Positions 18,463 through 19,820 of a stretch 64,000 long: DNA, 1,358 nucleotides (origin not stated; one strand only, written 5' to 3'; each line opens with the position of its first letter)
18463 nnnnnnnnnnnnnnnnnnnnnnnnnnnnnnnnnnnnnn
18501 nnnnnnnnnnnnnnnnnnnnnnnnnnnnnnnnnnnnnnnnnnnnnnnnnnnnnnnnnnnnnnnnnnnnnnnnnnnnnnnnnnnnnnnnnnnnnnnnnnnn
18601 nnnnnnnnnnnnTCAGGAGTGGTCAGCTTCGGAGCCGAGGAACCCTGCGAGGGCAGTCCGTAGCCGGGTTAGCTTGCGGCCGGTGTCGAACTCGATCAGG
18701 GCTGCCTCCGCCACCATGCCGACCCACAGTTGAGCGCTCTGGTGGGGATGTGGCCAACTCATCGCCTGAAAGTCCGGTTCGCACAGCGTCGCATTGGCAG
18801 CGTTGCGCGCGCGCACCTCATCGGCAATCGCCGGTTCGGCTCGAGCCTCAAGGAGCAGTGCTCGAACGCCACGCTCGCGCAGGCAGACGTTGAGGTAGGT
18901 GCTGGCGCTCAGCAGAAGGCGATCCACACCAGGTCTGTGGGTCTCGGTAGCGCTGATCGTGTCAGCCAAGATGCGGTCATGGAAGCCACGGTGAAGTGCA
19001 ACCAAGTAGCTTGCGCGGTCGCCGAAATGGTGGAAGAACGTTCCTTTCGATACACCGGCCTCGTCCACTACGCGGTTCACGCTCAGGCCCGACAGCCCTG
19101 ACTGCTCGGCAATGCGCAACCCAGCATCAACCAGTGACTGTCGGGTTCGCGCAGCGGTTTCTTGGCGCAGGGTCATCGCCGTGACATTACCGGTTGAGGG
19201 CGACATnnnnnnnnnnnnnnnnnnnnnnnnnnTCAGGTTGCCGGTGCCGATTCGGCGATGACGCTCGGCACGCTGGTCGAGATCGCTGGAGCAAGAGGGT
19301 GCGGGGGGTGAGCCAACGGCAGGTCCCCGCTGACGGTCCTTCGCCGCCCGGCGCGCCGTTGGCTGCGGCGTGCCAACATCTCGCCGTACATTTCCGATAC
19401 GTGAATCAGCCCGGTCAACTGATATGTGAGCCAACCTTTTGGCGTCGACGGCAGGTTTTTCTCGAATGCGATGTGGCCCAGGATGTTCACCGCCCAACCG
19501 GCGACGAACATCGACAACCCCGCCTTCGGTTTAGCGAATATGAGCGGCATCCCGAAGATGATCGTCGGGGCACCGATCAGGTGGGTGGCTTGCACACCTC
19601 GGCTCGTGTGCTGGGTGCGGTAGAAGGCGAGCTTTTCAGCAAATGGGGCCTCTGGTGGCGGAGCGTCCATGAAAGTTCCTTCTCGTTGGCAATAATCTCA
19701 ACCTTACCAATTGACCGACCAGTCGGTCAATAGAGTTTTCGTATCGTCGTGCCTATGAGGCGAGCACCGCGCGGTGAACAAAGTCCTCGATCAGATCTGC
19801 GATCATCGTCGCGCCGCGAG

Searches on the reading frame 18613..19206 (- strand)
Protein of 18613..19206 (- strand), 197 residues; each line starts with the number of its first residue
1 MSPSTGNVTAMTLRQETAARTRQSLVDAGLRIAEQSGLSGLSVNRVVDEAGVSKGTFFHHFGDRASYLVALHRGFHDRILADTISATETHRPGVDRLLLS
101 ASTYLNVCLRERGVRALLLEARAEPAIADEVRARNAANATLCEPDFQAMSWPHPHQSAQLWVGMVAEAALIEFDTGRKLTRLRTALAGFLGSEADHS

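Call 6: search_protein_families(library=pfam, proteins=[window:18613-19206:-])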
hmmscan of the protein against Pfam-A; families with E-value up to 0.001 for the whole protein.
window:18613-19206:- (197 aa): 1 family
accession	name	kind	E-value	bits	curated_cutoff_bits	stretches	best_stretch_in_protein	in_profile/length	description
PF00440.29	TetR_N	-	1.4e-10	41.2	24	1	25-65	1-41/47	Bacterial regulatory proteins, tetR family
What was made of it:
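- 18613..19206 (-): TetR-family regulator. The ORF is 197 aa; the database annotation starts at ATG 19176 and gives 187 aa. It matches Pfam TetR_N at 1.4e-10 (call 6).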

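Call 20: find_homologous_proteins(query=window:18613-19206:-, max_evalue=1e-10)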
Query window:18613-19206:- (197 aa): 717 proteins with E <= 1e-10 among 2167 candidates; the best 120 are listed.
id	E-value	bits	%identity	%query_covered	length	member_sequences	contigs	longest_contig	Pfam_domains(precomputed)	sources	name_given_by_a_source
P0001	2.0e-116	404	100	95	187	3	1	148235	PF00440.30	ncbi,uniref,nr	ncbi:TetR/AcrR family transcriptional regulator [Mycolicibacterium farcinogenes]|uniref:TetR/AcrR fa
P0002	1.9e-84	300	75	95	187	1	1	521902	PF00440.30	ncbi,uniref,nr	ncbi:TetR/AcrR family transcriptional regulator [Mycobacterium sp. OTB74]|uniref:TetR/AcrR family tr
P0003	2.1e-78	281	74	91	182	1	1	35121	PF00440.30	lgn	-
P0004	6.2e-74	266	68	92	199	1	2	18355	PF00440.30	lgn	-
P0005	2.3e-73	264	65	92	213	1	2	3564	PF00440.30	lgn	-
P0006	2.8e-73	264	67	91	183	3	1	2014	PF00440.30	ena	-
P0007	3.5e-73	264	66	92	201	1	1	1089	PF00440.30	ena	-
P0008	4.0e-73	263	62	98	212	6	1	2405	PF00440.30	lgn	-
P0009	1.2e-72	262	67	93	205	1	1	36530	PF00440.30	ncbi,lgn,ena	-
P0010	1.3e-72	262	67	91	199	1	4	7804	PF00440.30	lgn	-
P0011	2.2e-72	261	65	93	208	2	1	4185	PF00440.30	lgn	-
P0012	3.1e-72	260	66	92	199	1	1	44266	PF00440.30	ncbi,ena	-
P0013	3.4e-72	260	67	91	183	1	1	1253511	PF00440.30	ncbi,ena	-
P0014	4.6e-72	260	66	91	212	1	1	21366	PF00440.30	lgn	-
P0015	7.9e-72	259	69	83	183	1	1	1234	PF00440.30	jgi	-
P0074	8.7e-67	243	64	90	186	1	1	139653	PF00440.30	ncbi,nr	ncbi:TetR/AcrR family transcriptional regulator [Mycobacterium eburneum]|nr:TetR/AcrR family transcr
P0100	5.2e-66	240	61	95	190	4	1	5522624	PF00440.30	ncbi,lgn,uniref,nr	ncbi:TetR/AcrR family transcriptional regulator [Mycobacterium paraterrae]|uniref:TetR/AcrR family t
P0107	7.9e-66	240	62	91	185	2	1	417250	PF00440.30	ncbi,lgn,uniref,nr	ncbi:TetR/AcrR family transcriptional regulator [Nocardia aurantia]|uniref:HTH tetR-type domain-cont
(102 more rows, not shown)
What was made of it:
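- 18613..19206 (-): It is 100% identical to a Mycolicibacterium farcinogenes TetR/AcrR protein (call 20).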

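Call 21: search_solved_structures(query=window:18613-19206:-, max_evalue=0.01)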
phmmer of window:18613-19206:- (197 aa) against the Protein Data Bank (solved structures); distinct sequences matched with E-value up to 0.01: 75 (the best 60 are shown).
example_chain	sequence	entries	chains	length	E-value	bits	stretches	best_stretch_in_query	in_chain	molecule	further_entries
3rd3_A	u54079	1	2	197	9.8e-09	38.8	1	20-94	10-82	Probable transcriptional regulator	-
4l62_A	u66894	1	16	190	1.4e-08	38.4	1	21-94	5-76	Transcriptional regulator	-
6a4l_A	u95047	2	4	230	2e-06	31.3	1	13-143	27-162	TetR family transcriptional regulator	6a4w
4ac6_A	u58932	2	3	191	2e-06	31.3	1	19-78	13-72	HTH-TYPE TRANSCRIPTIONAL REPRESSOR ACNR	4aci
5d18_A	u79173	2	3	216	2e-06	31.3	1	14-143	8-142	TetR family transcriptional regulator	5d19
4af5_A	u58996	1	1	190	2.1e-06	31.2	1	19-78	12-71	HTH-TYPE TRANSCRIPTIONAL REPRESSOR ACNR COMPND 2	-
2g3b_A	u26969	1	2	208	3.6e-06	30.5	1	21-96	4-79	putative TetR-family transcriptional regulator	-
3ppb_A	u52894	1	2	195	4.8e-06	30.1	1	20-92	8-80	putative tetR family transcription regulator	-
2qop_A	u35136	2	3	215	7.2e-06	29.5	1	14-67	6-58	HTH-type transcriptional regulator acrR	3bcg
6o6n_A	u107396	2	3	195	1.2e-05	28.8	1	34-167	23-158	TetR family transcriptional regulator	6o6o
2oer_A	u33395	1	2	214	1.6e-05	28.4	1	17-142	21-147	Probable transcriptional regulator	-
6o6p_A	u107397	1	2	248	2e-05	28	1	34-166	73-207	TetR family transcriptional regulator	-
3lhq_A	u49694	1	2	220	2.3e-05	27.9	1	13-66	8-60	AcrAB operon repressor (TetR/AcrR family)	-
3bru_A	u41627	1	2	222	2.3e-05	27.9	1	18-75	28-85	Regulatory protein, TetR family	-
2np5_A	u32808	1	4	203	3.6e-05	27.2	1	22-128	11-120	Transcriptional regulator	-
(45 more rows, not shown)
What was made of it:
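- Closest known: Mycobacterial TetR regulators of lipid and envelope genes with solved structures. Different: PDB sequence hits cover mostly the HTH region, at E about 1e-8 at best (call 21).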

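Call 22: find_encoding_contigs(protein=P0002, flank=10000, max_places=2)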
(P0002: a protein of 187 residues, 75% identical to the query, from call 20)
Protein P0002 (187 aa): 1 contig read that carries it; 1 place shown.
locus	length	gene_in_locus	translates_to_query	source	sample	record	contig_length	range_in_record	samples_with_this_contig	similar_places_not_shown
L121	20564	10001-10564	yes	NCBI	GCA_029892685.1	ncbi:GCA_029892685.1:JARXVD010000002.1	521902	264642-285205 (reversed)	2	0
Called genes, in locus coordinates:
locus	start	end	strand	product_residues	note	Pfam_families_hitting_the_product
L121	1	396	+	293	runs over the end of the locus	PF00722:Glyco_hydro_16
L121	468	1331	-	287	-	PF05063:MT-A70, PF19575:HTH_58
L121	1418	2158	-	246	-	PF09195:Endonuc-BglII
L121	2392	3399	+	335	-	PF13489:Methyltransf_23 (weak), PF08242:Methyltransf_12 (weak), PF13649:Methyltransf_25 (weak)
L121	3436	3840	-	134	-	-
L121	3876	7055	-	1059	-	PF00211:Guanylate_cyc, PF13240:Zn_Ribbon_1 (weak), PF13191:AAA_16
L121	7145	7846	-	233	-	PF00440:TetR_N (weak)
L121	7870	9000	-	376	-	PF00296:Bac_luciferase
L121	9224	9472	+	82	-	-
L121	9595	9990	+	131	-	PF06127:Mpo1-like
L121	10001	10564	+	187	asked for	PF00440:TetR_N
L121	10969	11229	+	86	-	-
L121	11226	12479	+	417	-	PF00108:Thiolase_N, PF22691:Thiolase_C_1 (faint), PF02803:Thiolase_C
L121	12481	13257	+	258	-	PF00378:ECH_1, PF16113:ECH_2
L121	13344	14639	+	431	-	PF02771:Acyl-CoA_dh_N, PF02770:Acyl-CoA_dh_M, PF00441:Acyl-CoA_dh_1, PF08028:Acyl-CoA_dh_2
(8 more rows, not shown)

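Call 23: find_encoding_contigs(protein=P0100, flank=10000, max_places=2)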
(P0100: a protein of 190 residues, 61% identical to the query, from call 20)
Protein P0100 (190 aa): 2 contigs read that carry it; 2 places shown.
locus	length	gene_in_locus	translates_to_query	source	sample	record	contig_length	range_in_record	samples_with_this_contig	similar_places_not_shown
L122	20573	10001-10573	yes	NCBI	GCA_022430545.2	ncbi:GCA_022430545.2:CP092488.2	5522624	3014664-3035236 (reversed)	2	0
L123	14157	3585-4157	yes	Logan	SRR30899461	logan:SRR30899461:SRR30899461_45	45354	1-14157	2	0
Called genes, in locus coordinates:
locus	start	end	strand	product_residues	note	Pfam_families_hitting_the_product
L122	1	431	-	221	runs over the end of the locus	PF00440:TetR_N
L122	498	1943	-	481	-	PF00732:GMC_oxred_N, PF00890:FAD_binding_2 (faint), PF05199:GMC_oxred_C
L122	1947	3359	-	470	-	PF00535:Glycos_transf_2, PF10111:Glyco_tranf_2_2, PF13641:Glyco_tranf_2_3, PF13632:Glyco_trans_2_3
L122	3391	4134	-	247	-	PF02633:Creatininase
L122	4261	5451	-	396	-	PF01070:FMN_dh, PF01645:Glu_synthase (weak), PF00478:IMPDH (weak)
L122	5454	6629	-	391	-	PF04055:Radical_SAM, PF13186:SPASM (weak)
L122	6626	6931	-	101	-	PF26520:MftB_chaperone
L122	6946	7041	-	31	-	PF23709:MftA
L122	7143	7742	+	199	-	PF00440:TetR_N, PF17754:TetR_C_14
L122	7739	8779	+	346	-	PF10094:DUF2332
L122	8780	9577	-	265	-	PF00561:Abhydrolase_1, PF12146:Hydrolase_4, PF12697:Abhydrolase_6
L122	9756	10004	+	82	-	PF06127:Mpo1-like (weak)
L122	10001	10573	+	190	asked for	PF00440:TetR_N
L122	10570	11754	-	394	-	PF07992:Pyr_redox_2, PF13241:NAD_binding_7 (faint), PF13738:Pyr_redox_3 (faint), PF00070:Pyr_redox, PF14759:Reductase_C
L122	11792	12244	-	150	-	PF12802:MarR_2 (weak), PF13404:HTH_AsnC-type, PF13412:HTH_24, PF01047:MarR (faint), PF01037:AsnC_trans_reg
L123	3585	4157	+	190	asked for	PF00440:TetR_N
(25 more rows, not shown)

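Call 24: find_encoding_contigs(protein=P0074, flank=10000, max_places=2)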
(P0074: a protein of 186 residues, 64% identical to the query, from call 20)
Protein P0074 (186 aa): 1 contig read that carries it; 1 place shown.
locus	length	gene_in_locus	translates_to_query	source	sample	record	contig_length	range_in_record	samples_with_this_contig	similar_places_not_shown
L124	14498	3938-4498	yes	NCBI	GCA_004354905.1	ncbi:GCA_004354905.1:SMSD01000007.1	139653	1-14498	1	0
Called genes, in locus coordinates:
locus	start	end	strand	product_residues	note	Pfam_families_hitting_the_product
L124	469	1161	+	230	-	-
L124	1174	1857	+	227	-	PF06912:DUF1275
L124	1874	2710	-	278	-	PF08643:DUF1776 (faint), PF00106:adh_short, PF01370:Epimerase, PF13561:adh_short_C2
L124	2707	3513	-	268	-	PF00561:Abhydrolase_1, PF12146:Hydrolase_4, PF12697:Abhydrolase_6, PF03096:Ndr (weak)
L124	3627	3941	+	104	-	PF06127:Mpo1-like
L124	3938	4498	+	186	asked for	PF00440:TetR_N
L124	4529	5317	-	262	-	PF12151:MVL, PF11738:DUF3298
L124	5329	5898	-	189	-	-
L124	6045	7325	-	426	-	PF02470:MlaD, PF11887:Mce4_CUP1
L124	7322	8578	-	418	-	PF02470:MlaD, PF11887:Mce4_CUP1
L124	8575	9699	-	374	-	PF02470:MlaD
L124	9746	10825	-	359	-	PF02470:MlaD, PF11887:Mce4_CUP1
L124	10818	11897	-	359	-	PF02470:MlaD, PF11887:Mce4_CUP1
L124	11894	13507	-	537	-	PF02470:MlaD, PF11887:Mce4_CUP1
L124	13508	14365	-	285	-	PF02405:MlaE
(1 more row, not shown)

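Call 38: search_protein_families(library=ncbifam, proteins=[window:18613-19206:-], max_evalue=0.001)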
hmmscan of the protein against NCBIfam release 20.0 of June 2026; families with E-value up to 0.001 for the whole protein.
window:18613-19206:- (197 aa): 15 families
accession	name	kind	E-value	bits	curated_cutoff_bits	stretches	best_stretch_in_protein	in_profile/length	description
NF058643.1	TranRegCurRPseudo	equivalog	9.2e-11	41.8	300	1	18-111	5-99/193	TetR family transcriptional repressor CurR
NF041196.1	ScbR_bind_reg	equivalog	2e-08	34.6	150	1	15-78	1-64/191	ScbR family autoregulator-binding transcription factor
NF001978.0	PRK00767.1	equivalog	1.2e-07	31.8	118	1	22-89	11-78/197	transcriptional regulator BetI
TIGR03384.1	betaine_BetI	equivalog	1.7e-07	31.1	201.3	1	21-95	9-83/189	choline-binding transcriptional repressor BetI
NF007949.0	PRK10668.1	equivalog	9.8e-07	28.5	271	1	16-68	7-59/216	multidrug efflux transporter transcriptional repressor AcrR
NF008402.0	PRK11202.1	equivalog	2.1e-06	27.6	151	1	11-63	2-55/211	HTH-type transcriptional repressor FabR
NF011572.0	PRK14996.1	equivalog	2.7e-06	27.4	144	1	21-63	9-51/192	TetR family transcriptional regulator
NF051457.1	acryl_TF_AcuR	equivalog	2.7e-06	26.8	247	1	16-72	13-69/204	acrylate utilization transcriptional regulator AcuR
NF051852.1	efflux_TF_MtrR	exception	3.6e-06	26.9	280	1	16-80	6-70/205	multidrug efflux system transcriptional repressor MtrR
NF007430.0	PRK09975.1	equivalog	1.7e-05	24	274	1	15-70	6-61/220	acrEF/envCD operon transcriptional regulator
NF011584.0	PRK15008.1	equivalog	2.1e-05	24.4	230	1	9-82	7-80/212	HTH-type transcriptional regulator RutR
NF000040.3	Tn10_TetC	equivalog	6.4e-05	23.2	425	1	14-88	7-79/197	tetracyline resistance-associated transcriptional repressor TetC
NF053731.1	TransRegFasRMycb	equivalog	7.4e-05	22.6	330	1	21-166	12-159/199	HTH-type transcriptional activator FasR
TIGR03613.1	RutR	equivalog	0.00036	20.4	368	1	18-83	6-71/202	pyrimidine utilization regulatory protein R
NF033703.1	transcr_KstR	equivalog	0.0006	19.4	280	1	21-84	8-71/185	cholesterol catabolism transcriptional regulator KstR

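Call 74: predict_structure(alignment_id=A4)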
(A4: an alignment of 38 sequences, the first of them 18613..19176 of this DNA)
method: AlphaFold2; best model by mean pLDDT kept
length: 187 residues; sequences in the alignment: 38
mean_pLDDT: 89.5   pTM: 0.80
mean pLDDT of the five models: 89.5, 88.7, 88.7, 87.5, 86.6
residues with pLDDT >= 90: 120; 70-90: 50; 50-70: 15; < 50: 2
segments of 3 or more residues with pLDDT < 50: none
pLDDT, mean of each block of 10 residues (from residue 1): 87 93 82 94 96 90 88 95 97 93 69 80 93 97 97 94 92 96 60
secondary structure, 60 per line:
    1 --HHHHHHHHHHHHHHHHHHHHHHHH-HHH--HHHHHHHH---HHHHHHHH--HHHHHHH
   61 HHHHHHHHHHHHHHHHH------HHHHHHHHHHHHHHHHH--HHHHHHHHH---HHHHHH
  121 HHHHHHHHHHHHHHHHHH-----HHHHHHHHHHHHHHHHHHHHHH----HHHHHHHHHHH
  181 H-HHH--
elements in order: H3-26 H33-40 H44-51 H54-77 H84-100 H103-111 H115-138 H144-165 H170-181
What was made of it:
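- On TetR-family repressor with a cognate palindromic operator: The AlphaFold model has pLDDT 89.5, pTM 0.80 and nine helices (call 74).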

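Call 76: fold_search(model_id=the predicted structure, library=pdb)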
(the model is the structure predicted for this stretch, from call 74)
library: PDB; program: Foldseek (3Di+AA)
matches with E <= 10: 863; with E <= 0.001: 118
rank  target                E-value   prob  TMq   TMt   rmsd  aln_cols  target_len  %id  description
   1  6c31_C                9.8e-06  1.00  0.74  0.72   3.8       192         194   20  Crystal structure of TetR family protein Rv0078 in complex with DNA (released 2018-07-04)
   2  6c31_A                1.1e-05  1.00  0.76  0.73   3.7       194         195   20  Crystal structure of TetR family protein Rv0078 in complex with DNA (released 2018-07-04)
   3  2np5_A                1.8e-05  1.00  0.74  0.74   3.0       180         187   23  Crystal structure of a transcriptional regulator (RHA1_ro04179) from Rhodococcus sp. Rha1. (released 2006-11-28)
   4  6o6o_B                2.2e-05  1.00  0.71  0.72   3.9       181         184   19  Structure of the regulator FasR from Mycobacterium tuberculosis (released 2020-03-11)
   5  5wm9_D                2.3e-05  1.00  0.77  0.75   3.7       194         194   20  Crystal Structure of TetR family regulator Rv0078 from Mycobacterium tuberculosis (released 2018-07-04)
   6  2np5_C                3.2e-05  1.00  0.77  0.78   2.8       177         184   25  Crystal structure of a transcriptional regulator (RHA1_ro04179) from Rhodococcus sp. Rha1. (released 2006-11-28)
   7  6o6n                  3.6e-05  1.00  0.70  0.68   4.3       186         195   19  Structure of the regulator FasR from Mycobacterium tuberculosis in complex with C20-CoA (released 2020-03-11)
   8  6hrz_A                5.6e-05  1.00  0.76  0.73   3.7       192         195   20  EthR2 in complex with compound 4 (BDM72170) (released 2019-02-27)
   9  3v78_B                6.1e-05  1.00  0.61  0.65   4.5       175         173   26  Crystal Structure of Transcriptional Regulator (released 2012-12-26)
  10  6o6p_B                6.4e-05  1.00  0.69  0.69   3.9       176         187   19  Structure of the regulator FasR from Mycobacterium tuberculosis in complex with DNA (released 2020-03-11)
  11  6hs0_B                7.0e-05  1.00  0.76  0.71   3.7       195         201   21  EthR2 in complex with compound 5 (BDM71847) (released 2019-02-27)
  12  6hrz_B                7.0e-05  1.00  0.73  0.68   4.0       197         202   20  EthR2 in complex with compound 4 (BDM72170) (released 2019-02-27)
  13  2g3b_B                7.7e-05  1.00  0.75  0.75   3.3       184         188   23  Crystal structure of putative TetR-family transcriptional regulator from Rhodococcus sp. (released 2006-03-14)
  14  6hrw_B                7.7e-05  1.00  0.75  0.73   3.6       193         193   21  EthR2 in complex with compound 1 (BDM14272) (released 2019-02-27)
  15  2g3b_A                8.1e-05  1.00  0.73  0.73   3.4       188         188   23  Crystal structure of putative TetR-family transcriptional regulator from Rhodococcus sp. (released 2006-03-14)
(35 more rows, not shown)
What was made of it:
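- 18613..19206 (-): The AlphaFold model is a 9-helix TetR fold with pLDDT 89.5 (call 74), closest to Rv0078/EthR2 and FasR (call 76).
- On TetR-family repressor with a cognate palindromic operator: Its Foldseek top hits are all TetR regulators (call 76).
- Closest known: Mycobacterial TetR regulators of lipid and envelope genes with solved structures. Same: They share the 9-helix TetR fold and are the best structural matches to the model (TM about 0.7-0.78, call 76).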

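Call 79: find_encoding_contigs(protein=P0107, flank=8000, max_places=1)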
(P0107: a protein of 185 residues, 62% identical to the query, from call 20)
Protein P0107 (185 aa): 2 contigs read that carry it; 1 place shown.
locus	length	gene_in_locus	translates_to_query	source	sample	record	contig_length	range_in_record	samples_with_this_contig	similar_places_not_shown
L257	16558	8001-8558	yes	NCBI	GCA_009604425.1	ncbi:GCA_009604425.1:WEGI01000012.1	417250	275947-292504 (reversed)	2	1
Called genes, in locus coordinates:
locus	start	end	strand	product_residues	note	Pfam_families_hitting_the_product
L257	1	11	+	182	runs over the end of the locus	PF06094:GGACT, PF13772:AIG2_2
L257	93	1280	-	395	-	PF01546:Peptidase_M20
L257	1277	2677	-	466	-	PF01546:Peptidase_M20 (weak), PF07687:M20_dimer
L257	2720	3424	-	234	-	PF00378:ECH_1, PF16113:ECH_2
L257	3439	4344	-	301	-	PF23023:Anti-Pycsar_Apyc1, PF00753:Lactamase_B, PF12706:Lactamase_B_2 (weak)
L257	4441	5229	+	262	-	PF01048:PNP_UDP_1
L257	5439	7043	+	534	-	PF02878:PGM_PMM_I, PF02879:PGM_PMM_II, PF02880:PGM_PMM_III, PF00408:PGM_PMM_IV (weak)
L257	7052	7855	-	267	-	PF00561:Abhydrolase_1, PF00975:Thioesterase (weak), PF03096:Ndr (weak), PF12146:Hydrolase_4, PF12697:Abhydrolase_6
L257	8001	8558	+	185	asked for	PF00440:TetR_N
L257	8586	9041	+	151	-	-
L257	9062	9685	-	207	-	PF14681:UPRTase, PF00156:Pribosyltran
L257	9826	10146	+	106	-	PF10817:DUF2563 (weak), PF10824:T7SS_ESX_EspC (weak)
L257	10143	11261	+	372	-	PF00877:NLPC_P60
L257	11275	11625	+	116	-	-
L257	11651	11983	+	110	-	PF02575:YbaB_DNA_bd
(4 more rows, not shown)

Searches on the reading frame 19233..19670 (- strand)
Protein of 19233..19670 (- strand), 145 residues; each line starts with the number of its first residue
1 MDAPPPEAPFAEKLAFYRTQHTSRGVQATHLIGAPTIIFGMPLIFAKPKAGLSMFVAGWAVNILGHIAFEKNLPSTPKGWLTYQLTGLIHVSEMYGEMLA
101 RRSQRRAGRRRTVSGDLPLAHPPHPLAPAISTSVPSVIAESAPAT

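Call 6: search_protein_families(library=pfam, proteins=[window:19233-19670:-])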
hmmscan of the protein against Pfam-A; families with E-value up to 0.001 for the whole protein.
window:19233-19670:- (145 aa): 1 family
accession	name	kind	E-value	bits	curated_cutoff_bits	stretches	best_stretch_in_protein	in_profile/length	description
PF06127.16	Mpo1-like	-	3.3e-15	56.4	24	1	9-95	3-91/95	2-hydroxy-palmitic acid dioxygenase Mpo1-like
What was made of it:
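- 19233..19670 (-): Mpo1-like (DUF962) protein, the first gene of the Mpo1-tetR operon. It matches Pfam PF06127 at 3.3e-15 (call 6).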

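Call 38: search_protein_families(library=ncbifam, proteins=[window:19233-19670:-], max_evalue=0.001)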
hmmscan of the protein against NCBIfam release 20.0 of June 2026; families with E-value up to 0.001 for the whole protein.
window:19233-19670:- (145 aa): 0 families

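Call 65: search_solved_structures(query=window:19233-19670:-, max_evalue=0.01)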
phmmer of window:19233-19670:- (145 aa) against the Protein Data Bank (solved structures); distinct sequences matched with E-value up to 0.01: 0.
